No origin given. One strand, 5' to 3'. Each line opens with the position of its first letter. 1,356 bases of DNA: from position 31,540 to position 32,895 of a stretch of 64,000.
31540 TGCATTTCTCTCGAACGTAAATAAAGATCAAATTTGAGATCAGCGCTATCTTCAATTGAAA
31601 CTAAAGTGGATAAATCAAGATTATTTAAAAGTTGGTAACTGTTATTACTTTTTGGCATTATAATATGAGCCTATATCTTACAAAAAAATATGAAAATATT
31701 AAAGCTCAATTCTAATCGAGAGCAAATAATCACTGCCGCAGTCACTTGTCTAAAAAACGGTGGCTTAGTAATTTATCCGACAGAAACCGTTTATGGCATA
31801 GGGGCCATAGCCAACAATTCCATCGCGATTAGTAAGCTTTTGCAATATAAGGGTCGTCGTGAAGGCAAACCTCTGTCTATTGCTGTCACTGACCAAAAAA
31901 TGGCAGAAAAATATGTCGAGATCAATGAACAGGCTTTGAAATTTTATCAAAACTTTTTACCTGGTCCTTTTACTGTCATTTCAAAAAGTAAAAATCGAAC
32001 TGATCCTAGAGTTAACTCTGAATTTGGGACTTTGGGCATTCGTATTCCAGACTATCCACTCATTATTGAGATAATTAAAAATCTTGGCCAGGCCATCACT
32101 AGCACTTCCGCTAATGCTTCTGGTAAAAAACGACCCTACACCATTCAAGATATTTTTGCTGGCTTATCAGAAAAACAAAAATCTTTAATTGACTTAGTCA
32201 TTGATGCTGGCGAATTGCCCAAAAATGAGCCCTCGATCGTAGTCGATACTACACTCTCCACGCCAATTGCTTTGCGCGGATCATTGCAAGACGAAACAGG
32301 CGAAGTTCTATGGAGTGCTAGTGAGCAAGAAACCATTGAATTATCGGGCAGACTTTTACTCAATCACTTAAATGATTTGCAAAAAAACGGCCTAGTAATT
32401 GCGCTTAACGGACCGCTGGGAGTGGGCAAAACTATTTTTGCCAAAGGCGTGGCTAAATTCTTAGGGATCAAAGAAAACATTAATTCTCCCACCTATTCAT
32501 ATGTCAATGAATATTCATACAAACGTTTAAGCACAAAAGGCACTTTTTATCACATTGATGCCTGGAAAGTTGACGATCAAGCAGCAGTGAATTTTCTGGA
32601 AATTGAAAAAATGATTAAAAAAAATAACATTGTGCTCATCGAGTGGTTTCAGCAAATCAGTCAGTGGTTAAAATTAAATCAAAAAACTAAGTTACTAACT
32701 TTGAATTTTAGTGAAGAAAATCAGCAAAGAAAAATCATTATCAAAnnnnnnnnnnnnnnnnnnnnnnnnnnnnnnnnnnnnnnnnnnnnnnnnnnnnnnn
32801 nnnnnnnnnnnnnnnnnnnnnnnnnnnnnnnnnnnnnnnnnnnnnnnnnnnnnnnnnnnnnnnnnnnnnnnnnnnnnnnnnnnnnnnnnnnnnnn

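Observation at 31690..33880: TsaC-TsaE fusion protein immediately upstream of tsaD; no tsaB nearby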

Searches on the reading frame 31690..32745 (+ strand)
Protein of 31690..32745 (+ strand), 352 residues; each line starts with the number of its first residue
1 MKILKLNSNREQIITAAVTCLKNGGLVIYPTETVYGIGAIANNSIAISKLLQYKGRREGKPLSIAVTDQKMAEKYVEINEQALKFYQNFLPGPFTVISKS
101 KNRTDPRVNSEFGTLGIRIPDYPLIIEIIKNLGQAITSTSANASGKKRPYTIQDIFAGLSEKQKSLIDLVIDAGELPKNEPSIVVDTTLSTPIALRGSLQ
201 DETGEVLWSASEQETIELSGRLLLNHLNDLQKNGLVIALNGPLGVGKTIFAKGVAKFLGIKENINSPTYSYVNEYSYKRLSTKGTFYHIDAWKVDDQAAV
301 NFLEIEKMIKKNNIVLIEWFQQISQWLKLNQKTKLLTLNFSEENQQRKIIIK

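Call 3: search_protein_families(library=pfam, proteins=[window:31690-32745:+], max_evalue=0.01)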
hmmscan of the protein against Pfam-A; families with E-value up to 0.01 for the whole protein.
window:31690-32745:+ (352 aa): 5 families
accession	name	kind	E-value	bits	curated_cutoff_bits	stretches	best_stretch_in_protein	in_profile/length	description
PF01300.24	Sua5_yciO_yrdC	-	1.5e-45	155.3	25.1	1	21-196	3-176/178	Telomere recombination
PF02367.23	TsaE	-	2e-27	96.1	26.6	1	212-348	4-127/128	Threonylcarbamoyl adenosine biosynthesis protein TsaE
PF01189.24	Methyltr_RsmB-F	-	0.0019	18.3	27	1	3-66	110-169/199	16S rRNA methyltransferase RsmB/F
PF07693.20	KAP_NTPase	-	0.0066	16.2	20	0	225-299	10-69/293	KAP family P-loop domain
PF13238.12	AAA_18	-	0.0069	17.3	29.4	0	237-320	1-80/128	AAA domain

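Call 4: search_protein_families(library=ncbifam, proteins=[window:31690-32745:+], max_evalue=0.01)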
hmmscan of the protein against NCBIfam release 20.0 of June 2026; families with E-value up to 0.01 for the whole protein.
window:31690-32745:+ (352 aa): 5 families
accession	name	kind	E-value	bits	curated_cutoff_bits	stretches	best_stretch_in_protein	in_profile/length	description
TIGR00057.1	TIGR00057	equivalog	1.5e-50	171.2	123.2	1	8-197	6-190/202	L-threonylcarbamoyladenylate synthase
TIGR00150.1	T6A_YjeE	equivalog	3.3e-25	88.5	60.1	1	225-349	18-129/135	tRNA (adenosine(37)-N6)-threonylcarbamoyltransferase complex ATPase subunit type 1 TsaE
NF007919.1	PRK10634.1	equivalog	5.1e-25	88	175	1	18-186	2-168/176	L-threonylcarbamoyladenylate synthase type 1 TsaC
NF007931.0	PRK10646.1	equivalog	1.8e-16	60.5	246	1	209-327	8-117/153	tRNA (adenosine(37)-N6)-threonylcarbamoyltransferase complex ATPase subunit type 1 TsaE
TIGR00143.1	hypF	equivalog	1.2e-06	27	466.1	1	9-157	189-336/741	carbamoyltransferase HypF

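Call 6: find_homologous_proteins(query=window:31690-32745:+, max_evalue=0.00001)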
Query window:31690-32745:+ (352 aa): 5895 proteins with E <= 0.00001 among 8000 candidates; the best 120 are listed.
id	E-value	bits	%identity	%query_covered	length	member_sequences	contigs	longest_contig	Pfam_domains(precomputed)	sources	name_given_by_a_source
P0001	1.3e-225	766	100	100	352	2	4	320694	PF01300.25,PF02367.24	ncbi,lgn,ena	-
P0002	3.9e-195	666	85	100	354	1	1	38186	PF01300.25,PF02367.24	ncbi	-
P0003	6.3e-194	662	84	100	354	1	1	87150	PF01300.25,PF02367.24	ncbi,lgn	-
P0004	7.9e-194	661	84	100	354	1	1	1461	PF01300.25,PF02367.24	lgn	-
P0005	1.6e-193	660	85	100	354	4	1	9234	PF01300.25,PF02367.24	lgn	-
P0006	3.6e-192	656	83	100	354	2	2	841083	PF01300.25,PF02367.24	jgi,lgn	-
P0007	1.0e-191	654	84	100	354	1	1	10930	PF01300.25,PF02367.24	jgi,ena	-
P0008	7.4e-191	651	84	100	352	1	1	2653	PF01300.25,PF02367.24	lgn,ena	-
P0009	7.6e-189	645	83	100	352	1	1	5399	PF01300.25,PF02367.24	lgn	-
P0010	1.3e-188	644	83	100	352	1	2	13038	PF01300.25,PF02367.24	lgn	-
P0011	1.8e-188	644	84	100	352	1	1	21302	PF01300.25,PF02367.24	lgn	-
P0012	1.9e-188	644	83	100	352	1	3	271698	PF01300.25,PF02367.24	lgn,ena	-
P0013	1.3e-187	641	83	100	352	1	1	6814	PF01300.25,PF02367.24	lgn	-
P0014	2.9e-186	636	82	100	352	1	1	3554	PF01300.25,PF02367.24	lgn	-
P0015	4.8e-186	636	81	100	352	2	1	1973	PF01300.25,PF02367.24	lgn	-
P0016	5.3e-186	636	81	100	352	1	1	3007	PF01300.25,PF02367.24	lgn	-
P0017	2.1e-185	634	80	100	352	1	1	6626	PF01300.25,PF02367.24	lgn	-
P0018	2.3e-185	633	82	100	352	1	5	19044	PF01300.25,PF02367.24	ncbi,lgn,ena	-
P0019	1.6e-184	631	82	100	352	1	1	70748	PF01300.25,PF02367.24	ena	-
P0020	1.2e-183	628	81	100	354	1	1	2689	PF01300.25,PF02367.24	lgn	-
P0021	1.9e-183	627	80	100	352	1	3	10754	PF01300.25,PF02367.24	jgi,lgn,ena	-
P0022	1.4e-178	611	78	100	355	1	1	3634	PF01300.25,PF02367.24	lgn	-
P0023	2.7e-178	610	77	100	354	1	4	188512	PF01300.25,PF02367.24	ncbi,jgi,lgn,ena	jgi:L-threonylcarbamoyladenylate synthase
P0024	2.6e-177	607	77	100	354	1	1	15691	PF01300.25,PF02367.24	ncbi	-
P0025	1.5e-174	598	76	100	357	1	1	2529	PF01300.25,PF02367.24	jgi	jgi:L-threonylcarbamoyladenylate synthase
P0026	2.7e-174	597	76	100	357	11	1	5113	PF01300.25,PF02367.24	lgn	-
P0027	3.8e-174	597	76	100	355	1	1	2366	PF01300.25,PF02367.24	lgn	-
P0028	5.3e-174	596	75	100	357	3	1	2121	PF01300.25,PF02367.24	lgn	-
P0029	9.6e-173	592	76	100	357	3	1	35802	PF01300.25,PF02367.24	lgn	-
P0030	9.7e-173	592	76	100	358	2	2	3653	PF01300.25,PF02367.24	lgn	-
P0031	1.7e-172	591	75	100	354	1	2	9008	PF01300.25,PF02367.24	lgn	-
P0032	2.9e-172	590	76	100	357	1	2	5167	PF01300.25,PF02367.24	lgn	-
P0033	7.4e-171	586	74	100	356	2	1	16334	PF01300.25,PF02367.24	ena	-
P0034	3.8e-170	583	74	100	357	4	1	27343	PF01300.25,PF02367.24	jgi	-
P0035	3.8e-170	583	75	99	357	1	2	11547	PF01300.25,PF02367.24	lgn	-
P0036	4.2e-170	583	76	100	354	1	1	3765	PF01300.25,PF02367.24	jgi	jgi:L-threonylcarbamoyladenylate synthase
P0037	6.3e-170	583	76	100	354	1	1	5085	PF01300.25,PF02367.24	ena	-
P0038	1.8e-168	578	74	100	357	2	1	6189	PF01300.25,PF02367.24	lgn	-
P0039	4.4e-167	573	75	100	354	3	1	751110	PF01300.25,PF02367.24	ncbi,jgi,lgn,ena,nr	ncbi:threonylcarbamoyl-AMP synthase [Patescibacteria group bacterium]|nr:threonylcarbamoyl-AMP synth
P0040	1.1e-166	572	73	100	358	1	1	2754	PF01300.25,PF02367.24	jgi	jgi:L-threonylcarbamoyladenylate synthase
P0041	4.1e-164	564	73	100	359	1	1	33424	PF01300.25,PF02367.24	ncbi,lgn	-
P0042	4.8e-164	563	73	100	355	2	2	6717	PF01300.25,PF02367.24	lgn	-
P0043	8.2e-164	563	72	100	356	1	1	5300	PF01300.25,PF02367.24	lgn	-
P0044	1.2e-163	562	71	100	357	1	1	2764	PF01300.25,PF02367.24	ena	-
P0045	3.7e-161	554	71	100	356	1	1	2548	PF01300.25,PF02367.24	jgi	jgi:L-threonylcarbamoyladenylate synthase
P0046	8.3e-161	553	71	100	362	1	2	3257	PF01300.25,PF02367.24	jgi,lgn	-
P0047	1.1e-156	539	67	100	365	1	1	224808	PF01300.25,PF02367.24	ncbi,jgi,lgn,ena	-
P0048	2.6e-156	538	69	100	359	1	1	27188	PF01300.25,PF02367.24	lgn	-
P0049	5.2e-149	514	66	100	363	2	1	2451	PF01300.25,PF02367.24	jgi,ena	-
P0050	6.9e-140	484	62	100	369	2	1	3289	PF01300.25,PF02367.24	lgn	-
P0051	6.0e-139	481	62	99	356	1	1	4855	PF01300.25,PF02367.24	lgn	-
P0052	2.0e-138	479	65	99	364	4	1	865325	PF01300.25,PF02367.24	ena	-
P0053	2.3e-138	479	62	100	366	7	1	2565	PF01300.25,PF02367.24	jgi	jgi:L-threonylcarbamoyladenylate synthase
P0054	9.0e-137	474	63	96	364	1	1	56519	PF01300.25,PF02367.24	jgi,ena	jgi:L-threonylcarbamoyladenylate synthase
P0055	3.6e-135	468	60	99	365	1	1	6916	PF01300.25,PF02367.24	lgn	-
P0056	1.7e-134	466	84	74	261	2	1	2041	PF01300.25,PF02367.24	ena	-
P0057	2.5e-134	466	63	97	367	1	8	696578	PF01300.25,PF02367.24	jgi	jgi:L-threonylcarbamoyladenylate synthase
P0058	3.0e-133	462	64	96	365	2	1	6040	PF01300.25,PF02367.24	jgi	-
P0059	8.1e-131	454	59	99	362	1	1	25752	PF01300.25,PF02367.24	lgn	-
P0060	1.3e-130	454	61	99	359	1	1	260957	PF01300.25,PF02367.24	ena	-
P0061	1.7e-130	453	59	100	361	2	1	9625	PF01300.25,PF02367.24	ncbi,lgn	-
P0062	2.2e-126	440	59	99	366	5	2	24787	PF01300.25,PF02367.24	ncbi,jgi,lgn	jgi:L-threonylcarbamoyladenylate synthase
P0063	3.7e-126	439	58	100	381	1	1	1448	PF01300.25,PF02367.24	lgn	-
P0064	6.7e-126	438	59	99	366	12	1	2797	PF01300.25,PF02367.24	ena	-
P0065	1.0e-125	437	58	99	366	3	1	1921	PF01300.25,PF02367.24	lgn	-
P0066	5.9e-125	435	58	93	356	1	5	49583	PF01300.25,PF02367.24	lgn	-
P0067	6.1e-125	435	60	93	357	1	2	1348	PF01300.25,PF02367.24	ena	-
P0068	9.6e-125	434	58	94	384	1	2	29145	PF01300.25,PF02367.24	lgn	-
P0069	3.4e-124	432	58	99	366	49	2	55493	PF01300.25,PF02367.24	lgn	-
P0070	4.3e-124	432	57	97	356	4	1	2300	PF01300.25,PF02367.24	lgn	-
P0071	1.7e-123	430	55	100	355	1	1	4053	PF01300.25,PF02367.24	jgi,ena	-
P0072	3.8e-123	429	58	99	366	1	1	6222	PF01300.25,PF02367.24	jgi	jgi:L-threonylcarbamoyladenylate synthase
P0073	3.9e-123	429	56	100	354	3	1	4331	PF01300.25,PF02367.24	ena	-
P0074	3.9e-123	429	60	93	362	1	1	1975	PF01300.25,PF02367.24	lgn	-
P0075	7.7e-123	428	56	100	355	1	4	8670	PF01300.25,PF02367.24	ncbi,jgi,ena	-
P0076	1.0e-122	428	59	93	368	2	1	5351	PF01300.25,PF02367.24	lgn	-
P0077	3.3e-122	426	57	100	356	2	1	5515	PF01300.25,PF02367.24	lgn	-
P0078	7.0e-122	425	60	97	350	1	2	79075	PF01300.25,PF02367.24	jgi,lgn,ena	-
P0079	7.3e-122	425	56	100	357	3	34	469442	PF01300.25,PF02367.24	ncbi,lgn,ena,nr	ncbi:MAG: hypothetical protein COU63_01225 [Candidatus Pacebacteria bacterium CG10_big_fil_rev_8_21_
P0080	8.7e-122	424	56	100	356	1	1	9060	PF01300.25,PF02367.24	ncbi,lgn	ncbi:MAG: L-threonylcarbamoyladenylate synthase [Candidatus Paceibacterota bacterium]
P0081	8.7e-122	424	58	95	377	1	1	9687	PF01300.25,PF02367.24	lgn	-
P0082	1.4e-121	424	56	99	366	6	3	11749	PF01300.25,PF02367.24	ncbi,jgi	ncbi:MAG: L-threonylcarbamoyladenylate synthase [Patescibacteria group bacterium]|jgi:L-threonylcarb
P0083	2.1e-121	423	54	100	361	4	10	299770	PF01300.25,PF02367.24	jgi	jgi:L-threonylcarbamoyladenylate synthase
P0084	2.1e-121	423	58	94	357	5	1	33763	PF01300.25,PF02367.24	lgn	-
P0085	2.2e-121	423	56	100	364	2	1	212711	PF01300.25,PF02367.24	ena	-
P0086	2.2e-121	423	54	99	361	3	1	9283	PF01300.25,PF02367.24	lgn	-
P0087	2.5e-121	423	58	94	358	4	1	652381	PF01300.25,PF02367.24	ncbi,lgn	ncbi:MAG: L-threonylcarbamoyladenylate synthase [Patescibacteria group bacterium]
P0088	2.5e-121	423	60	92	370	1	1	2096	PF01300.25,PF02367.24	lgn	-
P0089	2.6e-121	423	55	98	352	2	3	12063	PF01300.25,PF02367.24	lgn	-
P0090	2.8e-121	423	58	95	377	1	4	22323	PF01300.25,PF02367.24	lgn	-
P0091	3.1e-121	423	54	99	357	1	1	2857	PF01300.25,PF02367.24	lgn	-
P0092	4.2e-121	422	57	99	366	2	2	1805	PF01300.25,PF02367.24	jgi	jgi:L-threonylcarbamoyladenylate synthase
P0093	7.3e-121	421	57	99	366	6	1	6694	PF01300.25,PF02367.24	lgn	-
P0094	7.3e-121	421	55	98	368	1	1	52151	PF01300.25,PF02367.24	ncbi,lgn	-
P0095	9.4e-121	421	59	94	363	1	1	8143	PF01300.25,PF02367.24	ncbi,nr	ncbi:MAG: threonylcarbamoyl-AMP synthase [Candidatus Pacebacteria bacterium]|nr:threonylcarbamoyl-AM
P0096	1.3e-120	421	55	99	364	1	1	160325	PF01300.25,PF02367.24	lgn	-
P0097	1.4e-120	421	55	100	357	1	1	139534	PF01300.25,PF02367.24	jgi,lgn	jgi:L-threonylcarbamoyladenylate synthase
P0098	1.8e-120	420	56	99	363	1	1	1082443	PF01300.25,PF02367.24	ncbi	-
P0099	1.9e-120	420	57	93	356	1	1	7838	PF01300.25,PF02367.24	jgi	jgi:L-threonylcarbamoyladenylate synthase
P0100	2.4e-120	420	57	93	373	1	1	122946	PF01300.25,PF02367.24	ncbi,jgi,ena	-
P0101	3.4e-120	419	57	93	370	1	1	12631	PF01300.25,PF02367.24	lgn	-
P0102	9.0e-120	418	54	100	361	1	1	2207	PF01300.25,PF02367.24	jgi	jgi:L-threonylcarbamoyladenylate synthase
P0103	9.4e-120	418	56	99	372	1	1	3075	PF01300.25,PF02367.24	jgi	-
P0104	1.0e-119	418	55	99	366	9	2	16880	PF01300.25,PF02367.24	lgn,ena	-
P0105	1.2e-119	417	54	100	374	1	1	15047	PF01300.25,PF02367.24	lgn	-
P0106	1.4e-119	417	60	91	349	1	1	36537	PF01300.25,PF02367.24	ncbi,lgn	-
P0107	1.4e-119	417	59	99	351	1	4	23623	PF01300.25,PF02367.24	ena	-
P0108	1.9e-119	417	54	100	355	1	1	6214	PF01300.25,PF02367.24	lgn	-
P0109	2.6e-119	416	55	100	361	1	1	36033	PF01300.25,PF02367.24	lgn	-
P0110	3.1e-119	416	56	100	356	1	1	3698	PF01300.25,PF02367.24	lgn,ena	-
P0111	3.3e-119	416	56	98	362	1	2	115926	PF01300.25,PF02367.24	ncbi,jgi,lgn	ncbi:MAG: L-threonylcarbamoyladenylate synthase [Candidatus Woesebacteria bacterium]|jgi:L-threonylc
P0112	5.8e-119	415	60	91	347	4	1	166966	PF01300.25,PF02367.24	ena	-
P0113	8.8e-119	415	57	100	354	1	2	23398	PF01300.25,PF02367.24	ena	-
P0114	8.8e-119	415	57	97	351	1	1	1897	PF01300.25,PF02367.24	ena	-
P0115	9.4e-119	415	57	100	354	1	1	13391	PF01300.25,PF02367.24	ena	-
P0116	1.1e-118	414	57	95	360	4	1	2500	PF01300.25,PF02367.24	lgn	-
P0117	1.1e-118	414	56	95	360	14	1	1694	PF01300.25,PF02367.24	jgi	jgi:L-threonylcarbamoyladenylate synthase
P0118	1.2e-118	414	55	100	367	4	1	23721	PF01300.25,PF24883.3,PF02367.24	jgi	-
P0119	2.1e-118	413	55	100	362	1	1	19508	PF01300.25,PF02367.24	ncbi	-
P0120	2.6e-118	413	54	100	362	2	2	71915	PF01300.25,PF02367.24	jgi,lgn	-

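Call 13: find_encoding_contigs(protein=P0001, flank=10000, max_places=4)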
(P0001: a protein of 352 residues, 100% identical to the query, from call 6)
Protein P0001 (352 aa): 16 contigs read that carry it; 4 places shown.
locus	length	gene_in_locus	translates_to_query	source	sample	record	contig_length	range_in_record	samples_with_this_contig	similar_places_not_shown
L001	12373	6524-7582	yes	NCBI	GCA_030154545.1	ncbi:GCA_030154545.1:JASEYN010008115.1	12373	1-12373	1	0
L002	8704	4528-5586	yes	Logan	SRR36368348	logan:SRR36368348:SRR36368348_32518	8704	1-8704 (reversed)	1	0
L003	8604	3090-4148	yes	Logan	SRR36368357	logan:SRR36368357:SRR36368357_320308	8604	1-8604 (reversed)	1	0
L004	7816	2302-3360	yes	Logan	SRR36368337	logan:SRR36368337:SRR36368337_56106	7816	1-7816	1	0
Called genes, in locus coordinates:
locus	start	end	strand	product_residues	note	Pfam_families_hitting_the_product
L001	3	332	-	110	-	?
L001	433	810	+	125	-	-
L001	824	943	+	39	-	-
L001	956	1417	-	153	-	PF02308:MgtC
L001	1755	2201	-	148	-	-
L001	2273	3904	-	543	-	PF00118:Cpn60_TCP1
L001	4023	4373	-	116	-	PF00166:Cpn10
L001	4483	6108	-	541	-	-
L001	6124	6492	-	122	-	-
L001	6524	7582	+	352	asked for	PF01300:Sua5_yciO_yrdC, PF02367:TsaE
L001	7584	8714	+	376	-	PF00814:TsaD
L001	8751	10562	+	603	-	-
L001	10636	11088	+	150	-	PF01668:SmpB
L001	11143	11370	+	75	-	PF18917:LiaI-LiaF-like_TM1, PF22570:LiaF-TM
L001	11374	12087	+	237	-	PF02224:Cytidylate_kin, PF13189:Cytidylate_kin2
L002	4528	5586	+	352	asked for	PF01300:Sua5_yciO_yrdC, PF02367:TsaE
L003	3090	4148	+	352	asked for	PF01300:Sua5_yciO_yrdC, PF02367:TsaE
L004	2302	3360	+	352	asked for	PF01300:Sua5_yciO_yrdC, PF02367:TsaE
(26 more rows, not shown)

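Call 16: find_related_loci(query=A1, collection=genome_contigs, flank=10000)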
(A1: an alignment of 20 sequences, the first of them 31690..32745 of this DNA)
Query A1 (352 aa) in genome_contigs; peptide patterns used: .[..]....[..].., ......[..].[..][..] (x = any residue, [..] = any of these).
600 stretches matched a pattern (row limit reached: there are more); 593 encode a relative of the query (tblastn E <= 1e-3); the best 80 are kept; 80 distinct loci.
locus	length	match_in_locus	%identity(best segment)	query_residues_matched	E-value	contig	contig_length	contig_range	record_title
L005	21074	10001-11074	53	7-352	2e-123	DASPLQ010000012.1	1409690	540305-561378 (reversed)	MAG TPA_asm: Vitreimonas sp. isolate SMAG_U12069 k141_91001, whole genome shotgun sequence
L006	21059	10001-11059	53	9-351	8e-123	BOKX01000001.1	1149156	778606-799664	Patescibacteria group bacterium BroJett032 DNA, sequence1, whole genome shotgun sequence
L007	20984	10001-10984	55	1-326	6e-122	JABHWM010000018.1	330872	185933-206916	MAG: Candidatus Paceibacterota bacterium isolate SI047_bin131 k141_634425, whole genome shotgun sequence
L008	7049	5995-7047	51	1-347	6e-116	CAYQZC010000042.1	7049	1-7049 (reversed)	MAG TPA_asm: uncultured Pseudomonadales bacterium isolate SRP292972_co1_124 genome assembly, contig: NODE_4335_length_70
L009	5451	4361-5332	55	1-319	9e-115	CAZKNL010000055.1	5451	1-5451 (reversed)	MAG TPA_asm: uncultured Pseudomonadales bacterium isolate SRP200132_co2_242 genome assembly, contig: NODE_18216_length_5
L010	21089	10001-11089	51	1-352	2e-112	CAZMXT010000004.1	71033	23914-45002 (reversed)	MAG TPA_asm: uncultured Pseudomonadales bacterium isolate SRP128246_co1_515 genome assembly, contig: NODE_324_length_710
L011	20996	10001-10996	52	13-338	7e-110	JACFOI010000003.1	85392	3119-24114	MAG: Patescibacteria group bacterium isolate BROCD046 NODE_312_length_85392_cov_8.298792, whole genome shotgun sequence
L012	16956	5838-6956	49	1-343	2e-108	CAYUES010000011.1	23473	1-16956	MAG TPA_asm: uncultured Pseudomonadales bacterium isolate SRP329715_co2_11 genome assembly, contig: NODE_4305_length_234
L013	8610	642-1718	50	1-352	4e-101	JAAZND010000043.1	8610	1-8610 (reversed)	MAG: Candidatus Beckwithbacteria bacterium isolate AS27yjCOA_127 85443_AS27, whole genome shotgun sequence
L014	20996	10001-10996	49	2-327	3e-92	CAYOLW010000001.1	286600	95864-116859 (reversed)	MAG TPA_asm: uncultured Candidatus Saccharibacteria bacterium isolate SRP286056_co2_557 genome assembly, contig: NODE_20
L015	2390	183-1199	41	14-352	2e-81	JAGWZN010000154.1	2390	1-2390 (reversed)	MAG: Patescibacteria group bacterium isolate REEB54 contig-150_63674, whole genome shotgun sequence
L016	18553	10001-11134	37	1-350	2e-78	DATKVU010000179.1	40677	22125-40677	MAG TPA_asm: Clostridia bacterium isolate SMAG_U14141 k141_2845047, whole genome shotgun sequence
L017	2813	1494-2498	39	1-319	8e-66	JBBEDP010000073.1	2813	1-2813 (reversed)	MAG: Patescibacteria group bacterium isolate LejiaF_33_12 Lejia_F_43914_length_2813_cov_7, whole genome shotgun sequence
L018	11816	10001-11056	35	1-350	2e-58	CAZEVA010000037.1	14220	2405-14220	MAG TPA_asm: uncultured Gammaproteobacteria bacterium isolate SRP067234_co1_307 genome assembly, contig: k99_580413, who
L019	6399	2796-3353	39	1-188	6e-36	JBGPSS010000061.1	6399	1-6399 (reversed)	MAG: Candidatus Hadarchaeia archaeon isolate OBJ1_062018_130_12 k141_1131683_length_6399_cov_7.0000, whole genome shotgu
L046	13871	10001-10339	41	211-327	6e-26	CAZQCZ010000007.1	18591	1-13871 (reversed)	MAG TPA_asm: uncultured Candidatus Saccharibacteria bacterium isolate SRP098346_co1_87 genome assembly, contig: NODE_295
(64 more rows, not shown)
